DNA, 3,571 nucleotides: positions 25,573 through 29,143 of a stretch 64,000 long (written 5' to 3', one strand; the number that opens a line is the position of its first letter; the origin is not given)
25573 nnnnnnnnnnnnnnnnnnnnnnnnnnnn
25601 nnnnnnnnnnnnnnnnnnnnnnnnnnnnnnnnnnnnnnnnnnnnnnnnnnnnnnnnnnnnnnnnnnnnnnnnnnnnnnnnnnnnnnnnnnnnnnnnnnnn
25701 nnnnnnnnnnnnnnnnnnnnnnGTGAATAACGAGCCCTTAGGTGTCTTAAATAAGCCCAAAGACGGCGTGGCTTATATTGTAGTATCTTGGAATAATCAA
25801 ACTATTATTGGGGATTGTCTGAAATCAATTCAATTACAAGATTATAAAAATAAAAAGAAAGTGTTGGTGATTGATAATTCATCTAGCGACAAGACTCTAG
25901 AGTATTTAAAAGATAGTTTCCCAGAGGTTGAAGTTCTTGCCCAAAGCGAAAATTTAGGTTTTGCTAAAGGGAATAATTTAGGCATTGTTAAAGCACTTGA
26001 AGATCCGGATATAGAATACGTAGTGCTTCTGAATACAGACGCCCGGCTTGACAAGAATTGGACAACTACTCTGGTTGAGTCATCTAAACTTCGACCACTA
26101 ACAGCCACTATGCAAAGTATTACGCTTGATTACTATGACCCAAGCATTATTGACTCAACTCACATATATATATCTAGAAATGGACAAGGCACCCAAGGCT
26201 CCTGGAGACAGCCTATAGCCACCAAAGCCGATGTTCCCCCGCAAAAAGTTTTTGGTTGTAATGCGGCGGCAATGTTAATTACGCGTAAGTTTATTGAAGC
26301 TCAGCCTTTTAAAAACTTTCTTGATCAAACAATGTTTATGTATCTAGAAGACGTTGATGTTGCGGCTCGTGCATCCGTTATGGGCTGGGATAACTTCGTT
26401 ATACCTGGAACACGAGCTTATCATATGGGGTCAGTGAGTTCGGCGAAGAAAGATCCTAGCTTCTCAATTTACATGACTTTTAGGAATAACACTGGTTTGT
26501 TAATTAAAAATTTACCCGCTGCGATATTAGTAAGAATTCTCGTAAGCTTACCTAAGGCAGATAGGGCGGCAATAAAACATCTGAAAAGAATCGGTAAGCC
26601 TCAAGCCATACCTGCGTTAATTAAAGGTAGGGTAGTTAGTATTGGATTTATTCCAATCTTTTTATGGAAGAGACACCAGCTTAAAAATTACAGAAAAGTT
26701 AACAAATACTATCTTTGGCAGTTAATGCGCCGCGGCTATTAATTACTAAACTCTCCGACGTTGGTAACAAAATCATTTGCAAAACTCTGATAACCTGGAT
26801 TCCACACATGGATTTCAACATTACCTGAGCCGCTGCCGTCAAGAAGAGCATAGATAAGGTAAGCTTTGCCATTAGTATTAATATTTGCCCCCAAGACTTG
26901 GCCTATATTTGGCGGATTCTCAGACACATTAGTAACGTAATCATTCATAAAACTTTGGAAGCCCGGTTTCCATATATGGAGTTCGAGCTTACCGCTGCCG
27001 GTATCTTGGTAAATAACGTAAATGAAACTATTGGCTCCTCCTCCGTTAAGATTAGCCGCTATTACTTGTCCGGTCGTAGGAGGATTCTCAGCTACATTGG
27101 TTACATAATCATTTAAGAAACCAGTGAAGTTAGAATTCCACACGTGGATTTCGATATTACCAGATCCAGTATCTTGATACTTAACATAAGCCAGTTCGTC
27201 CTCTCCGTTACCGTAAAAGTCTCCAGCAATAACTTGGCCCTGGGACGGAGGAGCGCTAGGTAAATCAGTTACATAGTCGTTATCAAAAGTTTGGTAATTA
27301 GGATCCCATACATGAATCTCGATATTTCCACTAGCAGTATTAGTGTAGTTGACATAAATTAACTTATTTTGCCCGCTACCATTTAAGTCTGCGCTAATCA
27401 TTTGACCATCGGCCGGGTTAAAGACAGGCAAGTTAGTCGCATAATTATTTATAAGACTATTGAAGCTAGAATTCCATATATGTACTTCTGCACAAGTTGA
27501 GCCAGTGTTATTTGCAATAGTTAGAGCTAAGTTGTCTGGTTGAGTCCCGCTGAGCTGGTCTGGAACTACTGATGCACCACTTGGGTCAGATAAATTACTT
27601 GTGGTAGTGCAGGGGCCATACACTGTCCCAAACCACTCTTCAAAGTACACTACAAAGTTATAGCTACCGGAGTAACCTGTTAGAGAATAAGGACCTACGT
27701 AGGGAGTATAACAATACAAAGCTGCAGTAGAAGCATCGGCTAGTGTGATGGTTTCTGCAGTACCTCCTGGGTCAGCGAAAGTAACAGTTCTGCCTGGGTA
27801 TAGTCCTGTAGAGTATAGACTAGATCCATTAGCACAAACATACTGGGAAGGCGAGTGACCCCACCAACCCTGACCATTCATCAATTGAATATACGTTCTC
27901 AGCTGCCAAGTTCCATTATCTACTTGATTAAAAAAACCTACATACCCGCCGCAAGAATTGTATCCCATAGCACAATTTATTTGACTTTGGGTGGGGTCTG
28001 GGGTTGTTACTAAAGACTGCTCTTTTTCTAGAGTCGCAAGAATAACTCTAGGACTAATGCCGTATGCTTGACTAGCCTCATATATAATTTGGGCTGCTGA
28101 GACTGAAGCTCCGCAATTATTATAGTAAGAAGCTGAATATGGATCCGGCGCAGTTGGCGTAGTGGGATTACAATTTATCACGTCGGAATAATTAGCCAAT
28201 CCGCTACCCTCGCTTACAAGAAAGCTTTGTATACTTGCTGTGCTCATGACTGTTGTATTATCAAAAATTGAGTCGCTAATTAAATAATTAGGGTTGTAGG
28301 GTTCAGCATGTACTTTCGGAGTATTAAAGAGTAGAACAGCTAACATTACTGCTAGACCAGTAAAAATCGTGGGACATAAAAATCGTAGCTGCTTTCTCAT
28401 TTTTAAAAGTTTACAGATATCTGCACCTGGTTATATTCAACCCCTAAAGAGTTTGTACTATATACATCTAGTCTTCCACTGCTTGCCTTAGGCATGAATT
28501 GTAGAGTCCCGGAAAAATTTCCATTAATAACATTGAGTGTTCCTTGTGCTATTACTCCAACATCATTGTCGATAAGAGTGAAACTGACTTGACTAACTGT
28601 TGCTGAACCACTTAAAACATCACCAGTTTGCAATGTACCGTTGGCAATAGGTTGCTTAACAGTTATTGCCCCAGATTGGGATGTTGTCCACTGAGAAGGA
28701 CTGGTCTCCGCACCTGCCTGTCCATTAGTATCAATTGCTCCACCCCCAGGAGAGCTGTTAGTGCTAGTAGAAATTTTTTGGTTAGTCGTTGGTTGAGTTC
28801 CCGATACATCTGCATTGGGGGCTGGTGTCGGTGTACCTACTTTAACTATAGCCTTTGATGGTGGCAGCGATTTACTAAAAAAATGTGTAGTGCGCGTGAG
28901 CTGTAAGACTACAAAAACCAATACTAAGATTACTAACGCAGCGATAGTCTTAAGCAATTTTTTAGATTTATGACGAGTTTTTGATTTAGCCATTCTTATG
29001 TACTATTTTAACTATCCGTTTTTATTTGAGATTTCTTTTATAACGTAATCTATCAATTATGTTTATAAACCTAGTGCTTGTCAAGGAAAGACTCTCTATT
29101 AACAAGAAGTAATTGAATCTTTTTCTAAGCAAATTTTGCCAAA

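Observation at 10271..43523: About 30 kb, half of the window, is devoted to one composite envelope-glycan locus combining two assembly logics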

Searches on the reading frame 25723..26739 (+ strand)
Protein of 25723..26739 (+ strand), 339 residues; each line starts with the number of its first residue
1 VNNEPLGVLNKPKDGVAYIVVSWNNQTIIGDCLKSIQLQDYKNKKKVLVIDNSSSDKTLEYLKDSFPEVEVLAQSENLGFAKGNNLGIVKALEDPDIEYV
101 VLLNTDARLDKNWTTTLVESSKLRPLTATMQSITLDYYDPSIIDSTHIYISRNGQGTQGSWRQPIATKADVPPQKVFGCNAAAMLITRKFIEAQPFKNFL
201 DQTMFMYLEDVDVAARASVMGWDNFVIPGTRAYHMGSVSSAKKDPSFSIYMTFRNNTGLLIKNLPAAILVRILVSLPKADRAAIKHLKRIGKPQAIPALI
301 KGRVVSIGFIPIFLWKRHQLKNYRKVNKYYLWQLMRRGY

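Call 4: search_protein_families(library=pfam, proteins=[window:25723-26739:+])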
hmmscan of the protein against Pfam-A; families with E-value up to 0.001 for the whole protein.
window:25723-26739:+ (339 aa): 2 families
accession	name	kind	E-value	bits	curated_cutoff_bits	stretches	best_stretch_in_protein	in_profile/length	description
PF00535.33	Glycos_transf_2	-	2.2e-15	57.5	23.3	1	19-186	3-159/168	Glycosyl transferase family 2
PF13641.12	Glyco_tranf_2_3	-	9.5e-07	29.5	27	1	16-135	3-127/230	Glycosyltransferase like family 2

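Call 38: search_protein_families(library=ncbifam, proteins=[window:25723-26739:+], max_evalue=0.00001)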
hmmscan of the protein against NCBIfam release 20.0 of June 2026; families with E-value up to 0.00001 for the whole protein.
window:25723-26739:+ (339 aa): 8 families
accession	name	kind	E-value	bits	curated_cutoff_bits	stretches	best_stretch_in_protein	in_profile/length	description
TIGR01556.1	rhamnosyltran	subfamily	9.8e-11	41.4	200.55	1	41-234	18-200/281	rhamnosyltransferase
TIGR03937.1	PgaC_IcaA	equivalog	5.1e-09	35.6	422.3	1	14-125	45-154/407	poly-beta-1,6-N-acetyl-D-glucosamine synthase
NF050050.1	ProtGlycPglI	equivalog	4.6e-07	29.5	500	1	17-121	5-108/306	GalNAc(5)-diNAcBac-PP-undecaprenol beta-1,3-glucosyltransferase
TIGR03111.1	glyc2_xrt_Gpos1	hypoth_equivalog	6.7e-07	28.4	363.95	1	16-136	51-171/439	TIGR03111 family XrtG-associated glycosyltransferase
NF050113.1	gal_furan_GlfT1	equivalog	2.8e-06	26.9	330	1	17-127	2-111/290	galactofuranosyltransferase GlfT1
NF047683.1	TeichurnBiosyTuaG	equivalog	5e-06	26.3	400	1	13-110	5-100/252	teichuronic acid biosynthesis protein TuaG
NF007482.0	PRK10073.1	equivalog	5.7e-06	25.5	423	1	16-119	8-108/334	glycosyltransferase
TIGR04242.1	nodulat_NodC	equivalog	7e-06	25.2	550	1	16-133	50-168/395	chitooligosaccharide synthase NodC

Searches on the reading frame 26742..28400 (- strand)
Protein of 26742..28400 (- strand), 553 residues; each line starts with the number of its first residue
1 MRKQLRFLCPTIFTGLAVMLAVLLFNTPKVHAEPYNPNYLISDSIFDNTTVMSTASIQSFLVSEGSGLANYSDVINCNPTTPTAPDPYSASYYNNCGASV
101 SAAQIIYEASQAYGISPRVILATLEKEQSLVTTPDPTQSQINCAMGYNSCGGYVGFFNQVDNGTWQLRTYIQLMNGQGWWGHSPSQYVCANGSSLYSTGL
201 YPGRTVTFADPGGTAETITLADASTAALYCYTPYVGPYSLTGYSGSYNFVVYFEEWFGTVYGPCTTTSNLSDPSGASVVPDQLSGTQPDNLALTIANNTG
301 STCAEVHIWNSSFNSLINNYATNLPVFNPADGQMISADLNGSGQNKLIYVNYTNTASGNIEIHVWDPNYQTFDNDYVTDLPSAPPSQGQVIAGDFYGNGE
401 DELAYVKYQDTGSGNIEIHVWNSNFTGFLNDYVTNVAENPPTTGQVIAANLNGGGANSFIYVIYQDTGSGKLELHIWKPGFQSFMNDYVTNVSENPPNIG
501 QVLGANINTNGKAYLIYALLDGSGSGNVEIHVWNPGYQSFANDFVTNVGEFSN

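Call 4: search_protein_families(library=pfam, proteins=[window:26742-28400:-])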
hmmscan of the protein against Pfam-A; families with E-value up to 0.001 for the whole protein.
window:26742-28400:- (553 aa): 0 families

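Call 9: search_protein_families(library=ncbifam, proteins=[window:26742-28400:-], max_evalue=0.01)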
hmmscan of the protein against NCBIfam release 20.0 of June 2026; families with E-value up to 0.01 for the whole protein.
window:26742-28400:- (553 aa): 0 families

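Call 10: search_protein_families(library=pfam, proteins=[window:26742-28400:-], max_evalue=10)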
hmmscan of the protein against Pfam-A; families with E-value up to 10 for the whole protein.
window:26742-28400:- (553 aa): 0 families

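Call 53: search_solved_structures(query=window:26742-28400:-, max_evalue=10)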
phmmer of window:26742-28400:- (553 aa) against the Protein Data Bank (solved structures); distinct sequences matched with E-value up to 10: 1.
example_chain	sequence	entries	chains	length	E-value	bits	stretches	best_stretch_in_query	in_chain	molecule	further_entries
7d3l_L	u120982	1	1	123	0.1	14.4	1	240-301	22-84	F145 VL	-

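Call 75: search_protein_families(library=phrogs, proteins=[window:26742-28400:-], max_evalue=0.01)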
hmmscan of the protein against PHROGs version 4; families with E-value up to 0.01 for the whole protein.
window:26742-28400:- (553 aa): 0 families

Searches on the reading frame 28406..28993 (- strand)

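Call 4: search_protein_families(library=pfam, proteins=[window:28406-28993:-])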
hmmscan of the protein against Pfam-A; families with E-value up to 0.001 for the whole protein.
window:28406-28993:- (196 aa): 0 families

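Call 9: search_protein_families(library=ncbifam, proteins=[window:28406-28993:-], max_evalue=0.01)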
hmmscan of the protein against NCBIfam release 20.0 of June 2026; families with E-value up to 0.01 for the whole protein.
window:28406-28993:- (196 aa): 0 families

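Call 10: search_protein_families(library=pfam, proteins=[window:28406-28993:-], max_evalue=10)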
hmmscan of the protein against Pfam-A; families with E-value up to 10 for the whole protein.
window:28406-28993:- (196 aa): 2 families
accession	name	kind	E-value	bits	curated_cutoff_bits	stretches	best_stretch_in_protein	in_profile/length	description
PF15276.11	PP1_bind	-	0.033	14.9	27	1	38-74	15-49/62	Protein phosphatase 1 binding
PF13800.11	Sigma_reg_N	-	0.55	11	26.3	1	6-41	5-40/91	Sigma factor regulator N-terminal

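Call 75: search_protein_families(library=phrogs, proteins=[window:28406-28993:-], max_evalue=0.01)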
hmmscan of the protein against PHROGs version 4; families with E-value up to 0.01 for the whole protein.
window:28406-28993:- (196 aa): 0 families
